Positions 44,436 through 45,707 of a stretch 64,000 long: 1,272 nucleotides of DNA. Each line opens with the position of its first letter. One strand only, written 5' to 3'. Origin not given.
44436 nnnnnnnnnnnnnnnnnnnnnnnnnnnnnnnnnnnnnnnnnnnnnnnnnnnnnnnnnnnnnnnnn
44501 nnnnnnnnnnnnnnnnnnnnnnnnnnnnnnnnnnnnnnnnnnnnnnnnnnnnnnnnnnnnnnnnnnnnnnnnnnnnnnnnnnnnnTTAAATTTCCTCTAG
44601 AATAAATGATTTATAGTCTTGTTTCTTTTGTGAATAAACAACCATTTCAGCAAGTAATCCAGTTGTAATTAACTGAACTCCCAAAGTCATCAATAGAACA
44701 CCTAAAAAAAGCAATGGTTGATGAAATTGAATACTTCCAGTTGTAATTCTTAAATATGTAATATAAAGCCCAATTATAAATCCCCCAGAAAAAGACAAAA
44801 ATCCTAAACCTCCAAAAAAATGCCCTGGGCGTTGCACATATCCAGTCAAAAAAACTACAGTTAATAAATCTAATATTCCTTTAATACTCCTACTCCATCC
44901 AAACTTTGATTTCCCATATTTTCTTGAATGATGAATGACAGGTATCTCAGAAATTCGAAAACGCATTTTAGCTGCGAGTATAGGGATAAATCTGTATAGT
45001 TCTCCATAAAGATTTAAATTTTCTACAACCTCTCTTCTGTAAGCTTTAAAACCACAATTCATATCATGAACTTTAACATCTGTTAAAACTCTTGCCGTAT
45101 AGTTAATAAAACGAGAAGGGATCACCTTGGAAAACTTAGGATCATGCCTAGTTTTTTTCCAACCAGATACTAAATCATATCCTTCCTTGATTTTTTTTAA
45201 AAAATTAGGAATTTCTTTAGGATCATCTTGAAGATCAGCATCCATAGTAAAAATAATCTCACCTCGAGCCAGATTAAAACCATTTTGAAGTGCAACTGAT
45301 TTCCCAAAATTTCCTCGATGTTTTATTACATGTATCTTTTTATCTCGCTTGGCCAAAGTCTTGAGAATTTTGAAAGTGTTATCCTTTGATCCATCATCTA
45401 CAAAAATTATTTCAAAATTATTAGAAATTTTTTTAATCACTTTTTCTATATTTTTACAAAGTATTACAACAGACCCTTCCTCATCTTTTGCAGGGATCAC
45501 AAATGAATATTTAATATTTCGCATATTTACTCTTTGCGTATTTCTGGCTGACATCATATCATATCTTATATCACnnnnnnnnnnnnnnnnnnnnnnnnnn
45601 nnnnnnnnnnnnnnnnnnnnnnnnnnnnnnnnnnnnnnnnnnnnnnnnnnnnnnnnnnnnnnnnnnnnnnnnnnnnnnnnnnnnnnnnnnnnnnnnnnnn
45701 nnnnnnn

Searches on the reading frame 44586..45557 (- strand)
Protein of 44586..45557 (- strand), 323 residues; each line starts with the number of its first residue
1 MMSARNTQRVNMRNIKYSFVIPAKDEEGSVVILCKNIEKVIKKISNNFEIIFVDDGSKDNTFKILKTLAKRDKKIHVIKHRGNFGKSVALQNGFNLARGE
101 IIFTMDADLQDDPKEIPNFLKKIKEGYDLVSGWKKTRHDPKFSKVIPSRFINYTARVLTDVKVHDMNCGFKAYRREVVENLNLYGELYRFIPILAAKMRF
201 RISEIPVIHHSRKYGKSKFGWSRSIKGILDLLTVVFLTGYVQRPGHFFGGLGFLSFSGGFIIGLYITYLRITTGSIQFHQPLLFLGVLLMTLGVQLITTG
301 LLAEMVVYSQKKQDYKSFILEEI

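Call 6: search_protein_families(library=pfam, proteins=[window:44586-45557:-], max_evalue=0.01)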
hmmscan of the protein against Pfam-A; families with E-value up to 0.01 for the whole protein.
window:44586-45557:- (323 aa): 5 families
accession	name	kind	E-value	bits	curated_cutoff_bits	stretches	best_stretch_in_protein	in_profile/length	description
PF00535.33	Glycos_transf_2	-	5.3e-34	118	23.3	1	18-180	1-166/168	Glycosyl transferase family 2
PF10111.15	Glyco_tranf_2_2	-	1.4e-07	31.8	27.3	1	18-113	1-96/276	Glycosyltransferase like family 2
PF13641.12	Glyco_tranf_2_3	-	1.2e-05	25.8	27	1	17-152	3-141/230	Glycosyltransferase like family 2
PF13506.12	Glyco_transf_21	-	0.0022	17.9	21.7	1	85-169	17-102/174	Glycosyl transferase family 21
PF13113.11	DUF3970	-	0.0031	18.1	21.1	0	35-54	11-30/55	Protein of unknown function (DUF3970)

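Call 19: search_solved_structures(query=window:44586-45557:-, max_evalue=0.001)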
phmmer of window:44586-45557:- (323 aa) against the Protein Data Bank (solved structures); distinct sequences matched with E-value up to 0.001: 16.
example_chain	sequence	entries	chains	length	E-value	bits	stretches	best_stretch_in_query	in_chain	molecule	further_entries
9hwj_A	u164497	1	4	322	2.2e-43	152.3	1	16-306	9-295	Undecaprenyl-phosphate 4-deoxy-4-formamido-L-arabinose transferase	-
9bhc_C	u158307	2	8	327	1.4e-41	146.4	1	16-306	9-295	Undecaprenyl-phosphate 4-deoxy-4-formamido-L-arabinose transferase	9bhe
8vxh_A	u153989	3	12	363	1.9e-41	145.9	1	16-306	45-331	Undecaprenyl-phosphate 4-deoxy-4-formamido-L-arabinose transferase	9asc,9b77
5eke_A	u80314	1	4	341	2.5e-27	99.6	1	13-306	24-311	Uncharacterized glycosyltransferase sll0501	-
5ekp_C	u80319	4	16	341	5.4e-27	98.5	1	13-306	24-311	Uncharacterized glycosyltransferase sll0501 | Glycosyltransferase sll0501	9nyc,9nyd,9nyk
9nye_A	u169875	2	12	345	5.7e-27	98.4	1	13-306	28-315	Glycosyltransferase sll0501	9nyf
5mlz_A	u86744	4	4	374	2.5e-19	73.3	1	7-246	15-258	Dolichol monophosphate mannose synthase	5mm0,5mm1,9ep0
8viw_A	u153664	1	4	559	2.3e-08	37.3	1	36-108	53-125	Heparosan synthase B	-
8vh7_A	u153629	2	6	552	2.3e-08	37.3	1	36-108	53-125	Heparosan synthase B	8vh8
5hea_A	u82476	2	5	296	2e-07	34.2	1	33-108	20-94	Putative glycosyltransferase (GalT1)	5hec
2z87_A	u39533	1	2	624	1.2e-06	31.6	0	21-143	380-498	Chondroitin synthase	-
2z86_A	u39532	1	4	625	1.2e-06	31.6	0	21-143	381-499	Chondroitin synthase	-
8bz8_A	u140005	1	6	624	6.2e-05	26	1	6-132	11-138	Glycosyltransferase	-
8bz4_A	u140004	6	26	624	6.2e-05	26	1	6-132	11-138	Glycosyltransferase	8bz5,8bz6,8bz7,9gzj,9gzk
3bcv_A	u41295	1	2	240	9.8e-05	25.4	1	36-110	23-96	Putative glycosyltransferase protein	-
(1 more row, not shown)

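Call 86: search_protein_families(library=ncbifam, proteins=[window:44586-45557:-], max_evalue=0.001)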
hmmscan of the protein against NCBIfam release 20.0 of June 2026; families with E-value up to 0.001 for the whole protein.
window:44586-45557:- (323 aa): 21 families
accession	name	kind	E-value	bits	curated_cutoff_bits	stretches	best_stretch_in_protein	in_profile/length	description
NF007986.1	PRK10714.1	equivalog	3.5e-53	180.7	529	1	16-306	7-293/316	undecaprenyl-phosphate 4-deoxy-4-formamido-L-arabinose transferase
NF047588.1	GlcsyltransPgfSStrep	equivalog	6.2e-43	147.2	500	1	16-306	2-287/308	glycosyltransferase PgfS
TIGR04182.1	glyco_TIGR04182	equivalog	8.4e-24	84.4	325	1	20-313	5-289/293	S-layer glycoprotein N-glycosyltransferase AglJ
TIGR03937.1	PgaC_IcaA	equivalog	7.7e-18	64.6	422.3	1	12-123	41-150/407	poly-beta-1,6-N-acetyl-D-glucosamine synthase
NF041391.1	DPhHxTase_Halo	equivalog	6.1e-16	58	375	1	29-183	9-155/213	dolichyl-phosphate hexose transferase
NF058614.1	PPMAGASynPpgS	equivalog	6.3e-14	51.9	370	1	36-218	14-205/226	polyprenyl-phospho-N-acetylgalactosaminyl synthase PpgS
NF041875.1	EPS_EpsD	equivalog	1.1e-11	44.8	370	1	20-130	4-111/325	exopolysaccharide biosynthesis glycosyltransferase EpsD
NF047683.1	TeichurnBiosyTuaG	equivalog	1.2e-11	44.7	400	1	33-116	21-104/252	teichuronic acid biosynthesis protein TuaG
NF050050.1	ProtGlycPglI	equivalog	7.1e-11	42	500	1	31-144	15-129/306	GalNAc(5)-diNAcBac-PP-undecaprenol beta-1,3-glucosyltransferase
NF007482.0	PRK10073.1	equivalog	7.1e-11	41.7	423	1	34-117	22-104/334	glycosyltransferase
TIGR03965.1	mycofact_glyco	equivalog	3.4e-10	39.4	280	1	16-113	75-169/467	mycofactocin biosynthesis glycosyltransferase MftF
NF010496.0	PRK13915.1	equivalog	3e-09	36.4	262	1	14-113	30-131/307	glucosyl-3-phosphoglycerate synthase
TIGR04283.1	glyco_like_mftF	equivalog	3.7e-09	36.5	182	1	18-156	2-130/221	TIGR04283 family arsenosugar biosynthesis glycosyltransferase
TIGR03469.1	HpnB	hypoth_equivalog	5e-09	35.7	379.25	1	18-152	47-190/386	hopene-associated glycosyltransferase HpnB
NF045692.1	OglycostaseCruG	equivalog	1.7e-08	33.8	600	1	17-131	43-161/386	2'-O-glycosyltransferase CruG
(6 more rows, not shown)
